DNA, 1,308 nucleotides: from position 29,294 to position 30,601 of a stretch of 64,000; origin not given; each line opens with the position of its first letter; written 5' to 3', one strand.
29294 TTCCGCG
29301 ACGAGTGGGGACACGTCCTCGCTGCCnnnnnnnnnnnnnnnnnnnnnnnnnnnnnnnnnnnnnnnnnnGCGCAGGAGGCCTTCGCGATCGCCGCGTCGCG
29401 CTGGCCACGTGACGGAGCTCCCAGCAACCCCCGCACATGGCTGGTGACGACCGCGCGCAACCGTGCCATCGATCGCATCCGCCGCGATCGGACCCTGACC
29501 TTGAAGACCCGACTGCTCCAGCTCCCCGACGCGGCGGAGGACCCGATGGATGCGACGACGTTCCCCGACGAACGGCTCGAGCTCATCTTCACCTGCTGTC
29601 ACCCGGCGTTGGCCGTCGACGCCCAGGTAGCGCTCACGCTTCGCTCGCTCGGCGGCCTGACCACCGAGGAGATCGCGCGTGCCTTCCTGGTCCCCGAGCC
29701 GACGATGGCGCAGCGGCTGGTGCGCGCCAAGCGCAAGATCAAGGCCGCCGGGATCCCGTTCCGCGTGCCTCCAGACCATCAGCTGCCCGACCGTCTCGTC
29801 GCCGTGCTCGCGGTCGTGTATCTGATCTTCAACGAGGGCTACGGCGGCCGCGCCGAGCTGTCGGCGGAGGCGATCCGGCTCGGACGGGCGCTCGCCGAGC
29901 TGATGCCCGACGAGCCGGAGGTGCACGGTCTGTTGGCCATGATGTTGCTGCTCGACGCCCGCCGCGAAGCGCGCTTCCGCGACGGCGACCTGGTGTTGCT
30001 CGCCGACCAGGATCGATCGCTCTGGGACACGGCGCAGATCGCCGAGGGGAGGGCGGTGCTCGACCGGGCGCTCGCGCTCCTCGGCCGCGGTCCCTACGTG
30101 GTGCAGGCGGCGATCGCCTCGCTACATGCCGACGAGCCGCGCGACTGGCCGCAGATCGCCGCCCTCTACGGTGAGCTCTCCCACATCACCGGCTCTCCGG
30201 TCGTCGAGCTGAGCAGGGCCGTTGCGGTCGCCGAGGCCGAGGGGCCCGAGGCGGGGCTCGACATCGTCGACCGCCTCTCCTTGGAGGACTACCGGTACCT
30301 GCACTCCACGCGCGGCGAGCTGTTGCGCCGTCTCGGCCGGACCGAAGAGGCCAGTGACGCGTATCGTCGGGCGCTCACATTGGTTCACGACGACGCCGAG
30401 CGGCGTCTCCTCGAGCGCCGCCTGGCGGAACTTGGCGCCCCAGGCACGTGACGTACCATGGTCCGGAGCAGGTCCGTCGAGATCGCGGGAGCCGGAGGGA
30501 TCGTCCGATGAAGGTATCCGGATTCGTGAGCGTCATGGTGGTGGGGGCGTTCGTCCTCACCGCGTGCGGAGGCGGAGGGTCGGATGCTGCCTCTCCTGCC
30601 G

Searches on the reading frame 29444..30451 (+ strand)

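Call 87: search_protein_families(library=pfam, proteins=[window:29444-30451:+], max_evalue=0.00001)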
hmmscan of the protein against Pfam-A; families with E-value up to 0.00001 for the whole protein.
window:29444-30451:+ (335 aa): 2 families
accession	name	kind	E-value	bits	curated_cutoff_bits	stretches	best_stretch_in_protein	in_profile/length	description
PF20239.3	DUF6596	-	6.2e-31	107.1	27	1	117-209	1-101/102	Family of unknown function (DUF6596)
PF08281.18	Sigma70_r4_2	-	3.4e-10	39.9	25.7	1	49-99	4-54/54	Sigma-70, region 4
